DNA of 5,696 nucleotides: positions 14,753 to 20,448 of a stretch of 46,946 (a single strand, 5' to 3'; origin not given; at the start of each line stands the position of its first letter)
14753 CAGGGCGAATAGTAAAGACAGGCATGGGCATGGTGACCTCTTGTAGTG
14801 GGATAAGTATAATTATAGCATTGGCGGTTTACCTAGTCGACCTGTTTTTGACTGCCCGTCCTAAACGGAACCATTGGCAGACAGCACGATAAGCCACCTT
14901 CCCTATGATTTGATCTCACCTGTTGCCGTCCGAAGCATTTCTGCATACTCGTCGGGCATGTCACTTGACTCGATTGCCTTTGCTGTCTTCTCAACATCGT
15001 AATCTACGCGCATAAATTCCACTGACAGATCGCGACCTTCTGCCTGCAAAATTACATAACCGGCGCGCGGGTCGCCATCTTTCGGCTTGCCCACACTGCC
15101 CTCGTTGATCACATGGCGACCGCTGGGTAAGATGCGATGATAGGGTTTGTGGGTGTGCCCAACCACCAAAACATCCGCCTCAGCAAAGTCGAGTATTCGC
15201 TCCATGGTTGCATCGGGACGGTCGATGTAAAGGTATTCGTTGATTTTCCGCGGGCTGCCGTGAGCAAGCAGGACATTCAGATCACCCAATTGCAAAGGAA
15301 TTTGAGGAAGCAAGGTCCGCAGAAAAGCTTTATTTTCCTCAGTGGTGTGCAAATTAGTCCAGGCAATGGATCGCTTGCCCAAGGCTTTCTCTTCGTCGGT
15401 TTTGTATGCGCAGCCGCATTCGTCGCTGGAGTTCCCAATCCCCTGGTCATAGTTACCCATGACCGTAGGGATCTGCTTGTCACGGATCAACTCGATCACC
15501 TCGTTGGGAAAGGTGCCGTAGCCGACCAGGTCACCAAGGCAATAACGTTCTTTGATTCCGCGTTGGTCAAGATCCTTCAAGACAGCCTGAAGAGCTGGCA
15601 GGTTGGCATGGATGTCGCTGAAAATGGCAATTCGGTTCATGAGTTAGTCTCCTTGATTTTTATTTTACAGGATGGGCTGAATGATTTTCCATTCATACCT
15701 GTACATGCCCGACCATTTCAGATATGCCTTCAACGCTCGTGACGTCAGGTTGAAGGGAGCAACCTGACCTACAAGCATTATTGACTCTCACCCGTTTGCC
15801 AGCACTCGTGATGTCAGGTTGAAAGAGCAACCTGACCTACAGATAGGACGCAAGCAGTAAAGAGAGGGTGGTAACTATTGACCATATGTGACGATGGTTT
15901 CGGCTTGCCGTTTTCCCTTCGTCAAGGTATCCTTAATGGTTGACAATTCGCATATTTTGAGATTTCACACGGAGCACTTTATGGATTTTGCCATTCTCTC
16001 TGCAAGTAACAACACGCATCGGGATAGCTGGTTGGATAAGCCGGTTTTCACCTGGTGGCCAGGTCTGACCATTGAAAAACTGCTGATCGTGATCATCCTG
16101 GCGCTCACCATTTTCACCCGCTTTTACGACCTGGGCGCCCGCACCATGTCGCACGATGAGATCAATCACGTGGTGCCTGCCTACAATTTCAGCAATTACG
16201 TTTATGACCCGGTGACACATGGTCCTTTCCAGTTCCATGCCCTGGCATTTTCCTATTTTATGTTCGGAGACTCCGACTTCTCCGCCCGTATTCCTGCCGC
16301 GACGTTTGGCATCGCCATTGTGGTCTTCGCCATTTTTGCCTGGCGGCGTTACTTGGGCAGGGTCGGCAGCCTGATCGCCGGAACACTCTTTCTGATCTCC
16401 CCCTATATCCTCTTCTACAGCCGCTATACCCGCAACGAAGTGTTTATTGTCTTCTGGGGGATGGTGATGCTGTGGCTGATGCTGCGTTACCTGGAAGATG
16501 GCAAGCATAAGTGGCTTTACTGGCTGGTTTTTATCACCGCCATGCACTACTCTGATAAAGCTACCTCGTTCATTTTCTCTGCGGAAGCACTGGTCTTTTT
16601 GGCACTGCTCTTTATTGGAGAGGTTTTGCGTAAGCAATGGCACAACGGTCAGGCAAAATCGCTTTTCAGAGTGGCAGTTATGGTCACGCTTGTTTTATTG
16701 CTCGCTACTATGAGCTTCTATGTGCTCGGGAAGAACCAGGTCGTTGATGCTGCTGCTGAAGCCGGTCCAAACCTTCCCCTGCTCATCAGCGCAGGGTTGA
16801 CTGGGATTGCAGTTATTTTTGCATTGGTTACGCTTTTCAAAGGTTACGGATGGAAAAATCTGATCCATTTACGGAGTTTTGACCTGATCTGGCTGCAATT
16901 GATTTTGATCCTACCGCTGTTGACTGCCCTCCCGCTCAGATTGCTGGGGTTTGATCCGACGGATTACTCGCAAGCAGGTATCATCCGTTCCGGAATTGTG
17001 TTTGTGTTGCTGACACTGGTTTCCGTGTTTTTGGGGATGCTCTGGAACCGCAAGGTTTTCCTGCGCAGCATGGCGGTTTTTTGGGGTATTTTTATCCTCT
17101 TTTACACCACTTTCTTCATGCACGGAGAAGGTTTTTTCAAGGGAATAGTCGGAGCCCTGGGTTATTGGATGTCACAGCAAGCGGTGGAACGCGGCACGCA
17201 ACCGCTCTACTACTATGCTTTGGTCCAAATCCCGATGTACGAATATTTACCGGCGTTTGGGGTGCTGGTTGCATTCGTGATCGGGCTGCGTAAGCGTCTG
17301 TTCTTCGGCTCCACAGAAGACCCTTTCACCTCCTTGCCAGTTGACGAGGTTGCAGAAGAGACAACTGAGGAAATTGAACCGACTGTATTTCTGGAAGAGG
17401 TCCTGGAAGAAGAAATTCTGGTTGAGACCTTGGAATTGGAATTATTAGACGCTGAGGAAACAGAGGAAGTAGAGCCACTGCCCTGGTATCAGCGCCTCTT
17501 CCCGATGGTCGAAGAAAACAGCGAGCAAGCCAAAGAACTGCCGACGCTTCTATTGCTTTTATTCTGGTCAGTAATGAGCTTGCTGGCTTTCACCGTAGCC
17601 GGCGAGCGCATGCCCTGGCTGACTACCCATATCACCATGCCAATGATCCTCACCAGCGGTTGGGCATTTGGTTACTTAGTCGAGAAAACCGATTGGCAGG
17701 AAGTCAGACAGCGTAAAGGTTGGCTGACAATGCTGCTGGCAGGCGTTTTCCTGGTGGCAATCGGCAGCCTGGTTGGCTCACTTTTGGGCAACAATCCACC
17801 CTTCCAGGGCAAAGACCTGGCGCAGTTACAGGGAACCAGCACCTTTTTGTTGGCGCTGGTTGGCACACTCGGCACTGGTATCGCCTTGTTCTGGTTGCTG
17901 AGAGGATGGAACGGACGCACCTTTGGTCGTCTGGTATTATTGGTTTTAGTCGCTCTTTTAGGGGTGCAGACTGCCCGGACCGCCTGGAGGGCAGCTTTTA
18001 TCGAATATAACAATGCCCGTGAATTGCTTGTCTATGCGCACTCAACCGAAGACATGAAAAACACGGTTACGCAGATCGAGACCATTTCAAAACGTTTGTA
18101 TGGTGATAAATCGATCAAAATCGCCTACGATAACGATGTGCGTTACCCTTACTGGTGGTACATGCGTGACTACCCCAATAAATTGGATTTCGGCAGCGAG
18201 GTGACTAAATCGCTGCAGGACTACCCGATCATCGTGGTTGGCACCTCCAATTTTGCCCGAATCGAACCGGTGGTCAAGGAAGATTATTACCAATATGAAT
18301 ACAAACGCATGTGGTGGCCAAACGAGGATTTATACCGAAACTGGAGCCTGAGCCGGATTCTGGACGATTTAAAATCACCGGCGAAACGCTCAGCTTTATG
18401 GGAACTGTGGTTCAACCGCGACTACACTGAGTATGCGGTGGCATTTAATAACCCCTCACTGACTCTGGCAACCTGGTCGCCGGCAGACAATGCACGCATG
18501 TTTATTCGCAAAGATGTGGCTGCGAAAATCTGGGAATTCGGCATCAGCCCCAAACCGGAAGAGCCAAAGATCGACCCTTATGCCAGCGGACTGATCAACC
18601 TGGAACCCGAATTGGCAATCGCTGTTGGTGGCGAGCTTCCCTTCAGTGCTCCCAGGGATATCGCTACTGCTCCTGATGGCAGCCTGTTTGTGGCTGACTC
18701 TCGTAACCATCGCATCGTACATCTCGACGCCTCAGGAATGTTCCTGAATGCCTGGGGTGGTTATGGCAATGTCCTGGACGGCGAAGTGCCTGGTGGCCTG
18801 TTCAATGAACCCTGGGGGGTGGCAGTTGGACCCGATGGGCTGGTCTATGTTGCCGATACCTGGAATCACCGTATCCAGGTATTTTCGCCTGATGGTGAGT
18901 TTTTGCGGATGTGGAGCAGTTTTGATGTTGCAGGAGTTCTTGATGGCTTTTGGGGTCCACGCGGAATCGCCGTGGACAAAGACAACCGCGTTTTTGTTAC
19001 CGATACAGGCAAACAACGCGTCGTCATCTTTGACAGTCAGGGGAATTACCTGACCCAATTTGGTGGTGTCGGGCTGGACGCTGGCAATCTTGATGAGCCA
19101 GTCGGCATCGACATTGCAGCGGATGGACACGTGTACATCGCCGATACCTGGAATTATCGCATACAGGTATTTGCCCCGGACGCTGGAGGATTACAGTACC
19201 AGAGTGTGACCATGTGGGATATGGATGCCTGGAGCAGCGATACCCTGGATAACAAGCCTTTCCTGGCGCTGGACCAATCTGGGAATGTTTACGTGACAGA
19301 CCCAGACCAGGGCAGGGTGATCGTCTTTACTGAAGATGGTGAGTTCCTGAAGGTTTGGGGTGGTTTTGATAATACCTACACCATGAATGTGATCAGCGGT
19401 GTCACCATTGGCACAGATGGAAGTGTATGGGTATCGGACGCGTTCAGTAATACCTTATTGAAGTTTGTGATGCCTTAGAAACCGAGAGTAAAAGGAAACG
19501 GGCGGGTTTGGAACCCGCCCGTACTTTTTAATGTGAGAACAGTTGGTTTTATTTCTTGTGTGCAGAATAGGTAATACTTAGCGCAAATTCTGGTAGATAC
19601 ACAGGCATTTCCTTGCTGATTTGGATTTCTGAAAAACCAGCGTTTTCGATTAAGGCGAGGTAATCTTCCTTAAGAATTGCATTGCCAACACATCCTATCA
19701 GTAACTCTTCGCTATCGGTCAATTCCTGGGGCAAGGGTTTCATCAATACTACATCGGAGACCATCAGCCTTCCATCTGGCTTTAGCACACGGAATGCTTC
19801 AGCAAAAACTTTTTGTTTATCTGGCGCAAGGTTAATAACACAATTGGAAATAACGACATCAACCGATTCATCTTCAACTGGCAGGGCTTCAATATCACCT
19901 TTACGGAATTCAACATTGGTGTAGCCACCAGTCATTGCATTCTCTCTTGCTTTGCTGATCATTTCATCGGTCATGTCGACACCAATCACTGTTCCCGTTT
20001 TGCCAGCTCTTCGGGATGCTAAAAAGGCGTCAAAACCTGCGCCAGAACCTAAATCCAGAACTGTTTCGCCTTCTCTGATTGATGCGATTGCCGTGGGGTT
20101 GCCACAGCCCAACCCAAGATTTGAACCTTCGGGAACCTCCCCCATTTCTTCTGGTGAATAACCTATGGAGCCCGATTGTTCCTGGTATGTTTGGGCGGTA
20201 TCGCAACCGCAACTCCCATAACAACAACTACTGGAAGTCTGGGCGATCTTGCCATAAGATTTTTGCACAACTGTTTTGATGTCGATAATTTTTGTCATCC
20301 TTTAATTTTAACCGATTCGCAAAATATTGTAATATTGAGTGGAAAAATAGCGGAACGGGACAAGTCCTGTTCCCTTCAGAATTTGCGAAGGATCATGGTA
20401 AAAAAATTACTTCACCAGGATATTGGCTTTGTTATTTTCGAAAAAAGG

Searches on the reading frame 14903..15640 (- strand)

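Call 42: search_protein_families(library=pfam, proteins=[window:14903-15640:-], max_evalue=0.00001)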
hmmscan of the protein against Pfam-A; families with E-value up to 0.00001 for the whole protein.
window:14903-15640:- (245 aa): 2 families
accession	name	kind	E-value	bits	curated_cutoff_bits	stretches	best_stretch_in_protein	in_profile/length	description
PF12850.12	Metallophos_2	-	2.7e-20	73.4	27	1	3-201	2-152/154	Calcineurin-like phosphoesterase superfamily domain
PF00149.33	Metallophos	-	2.6e-13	51.3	21.5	1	3-166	2-191/191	Calcineurin-like phosphoesterase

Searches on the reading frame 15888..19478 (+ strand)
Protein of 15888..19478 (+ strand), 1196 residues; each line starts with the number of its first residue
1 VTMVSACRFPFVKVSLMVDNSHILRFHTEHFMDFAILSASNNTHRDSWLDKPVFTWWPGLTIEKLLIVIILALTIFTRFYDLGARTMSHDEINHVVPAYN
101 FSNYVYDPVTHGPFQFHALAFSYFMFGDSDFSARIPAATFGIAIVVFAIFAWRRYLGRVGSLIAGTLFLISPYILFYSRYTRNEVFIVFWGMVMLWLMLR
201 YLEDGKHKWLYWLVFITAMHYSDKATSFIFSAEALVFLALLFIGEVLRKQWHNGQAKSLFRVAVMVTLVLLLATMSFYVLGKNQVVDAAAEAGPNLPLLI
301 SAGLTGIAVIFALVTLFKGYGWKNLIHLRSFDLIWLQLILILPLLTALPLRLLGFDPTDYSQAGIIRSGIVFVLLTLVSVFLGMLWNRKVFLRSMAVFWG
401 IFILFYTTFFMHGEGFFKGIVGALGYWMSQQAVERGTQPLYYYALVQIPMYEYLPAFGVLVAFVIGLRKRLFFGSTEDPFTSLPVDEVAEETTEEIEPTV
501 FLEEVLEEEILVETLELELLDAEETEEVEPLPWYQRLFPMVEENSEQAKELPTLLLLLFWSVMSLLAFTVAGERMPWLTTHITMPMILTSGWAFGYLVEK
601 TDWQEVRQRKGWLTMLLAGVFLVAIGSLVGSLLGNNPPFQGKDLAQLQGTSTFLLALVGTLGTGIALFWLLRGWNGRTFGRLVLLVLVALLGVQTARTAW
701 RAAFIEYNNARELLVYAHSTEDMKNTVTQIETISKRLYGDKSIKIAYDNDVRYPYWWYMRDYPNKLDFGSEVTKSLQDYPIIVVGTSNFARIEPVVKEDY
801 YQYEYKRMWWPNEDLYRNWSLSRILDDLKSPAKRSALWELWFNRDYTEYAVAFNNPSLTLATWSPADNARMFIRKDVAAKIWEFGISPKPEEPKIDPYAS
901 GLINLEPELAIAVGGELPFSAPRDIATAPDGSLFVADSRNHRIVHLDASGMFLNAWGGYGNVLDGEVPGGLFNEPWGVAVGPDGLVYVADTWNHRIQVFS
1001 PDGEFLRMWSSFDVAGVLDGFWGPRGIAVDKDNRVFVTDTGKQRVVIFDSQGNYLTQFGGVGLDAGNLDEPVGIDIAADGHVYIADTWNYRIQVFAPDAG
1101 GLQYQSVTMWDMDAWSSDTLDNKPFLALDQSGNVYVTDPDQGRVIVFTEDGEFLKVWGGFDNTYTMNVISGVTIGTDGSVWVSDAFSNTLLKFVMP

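Call 42: search_protein_families(library=pfam, proteins=[window:15888-19478:+], max_evalue=0.00001)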
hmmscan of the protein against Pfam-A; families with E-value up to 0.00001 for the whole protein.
window:15888-19478:+ (1196 aa): 6 families
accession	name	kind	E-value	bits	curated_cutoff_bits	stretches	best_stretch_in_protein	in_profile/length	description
PF01436.27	NHL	-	1.7e-41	138.7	20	3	972-999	1-28/28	NHL repeat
PF13231.12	PMT_2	-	8.1e-14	52.6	26.1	1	111-251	2-142/160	Dolichyl-phosphate-mannose-protein mannosyltransferase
PF08450.18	SGL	-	3.7e-12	46.8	26.3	0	982-1056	143-218/246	SMP-30/Gluconolactonase/LRE-like region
PF25021.1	TEN_NHL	-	2.7e-10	40.2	27.1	0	1067-1093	328-354/357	Teneurin NHL domain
PF24684.1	Vgb_lyase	-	1.3e-06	27.9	50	0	921-1089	56-201/290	Virginiamycin B lyase family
PF17170.10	DUF5128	-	5.1e-06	26.3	22.9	0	1031-1104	52-124/321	6-bladed beta-propeller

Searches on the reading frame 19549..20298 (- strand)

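Call 42: search_protein_families(library=pfam, proteins=[window:19549-20298:-], max_evalue=0.00001)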
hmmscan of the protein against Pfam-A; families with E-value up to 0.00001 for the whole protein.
window:19549-20298:- (249 aa): 12 families
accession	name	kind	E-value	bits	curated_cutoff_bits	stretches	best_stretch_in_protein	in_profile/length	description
PF13847.12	Methyltransf_31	-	1.9e-43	148.1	27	1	75-221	2-145/145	Methyltransferase domain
PF08241.18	Methyltransf_11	-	7.4e-24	84.7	21.2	1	81-179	1-94/95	Methyltransferase domain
PF13649.12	Methyltransf_25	-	7.8e-24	84.6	27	1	80-176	1-97/97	Methyltransferase domain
PF01209.24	Ubie_methyltran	-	9.2e-22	78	20.1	1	72-181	43-152/233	ubiE/COQ5 methyltransferase family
PF08242.18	Methyltransf_12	-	6.6e-13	49.7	30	1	81-178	1-98/98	Methyltransferase domain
PF13489.12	Methyltransf_23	-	5.2e-10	39.7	27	1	73-183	19-119/164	Methyltransferase domain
PF01135.25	PCMT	-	5.1e-09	36.7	20.3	1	73-135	70-132/210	Protein-L-isoaspartate(D-aspartate) O-methyltransferase (PCMT)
PF05175.20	MTS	-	1.8e-08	34.7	23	1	76-180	31-138/170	Methyltransferase small domain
PF06325.19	PrmA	-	3.5e-07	30.4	22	1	74-184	159-262/296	Ribosomal protein L11 methyltransferase (PrmA)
PF05148.21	Methyltransf_8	-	2.3e-06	28.1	27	1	132-183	109-159/219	Hypothetical methyltransferase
PF01170.24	UPF0020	-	6.1e-06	26.5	22.3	1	100-152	75-128/197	RMKL-like, methyltransferase domain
PF13679.12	Methyltransf_32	-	9.7e-06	26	27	0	76-150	25-106/143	Methyltransferase domain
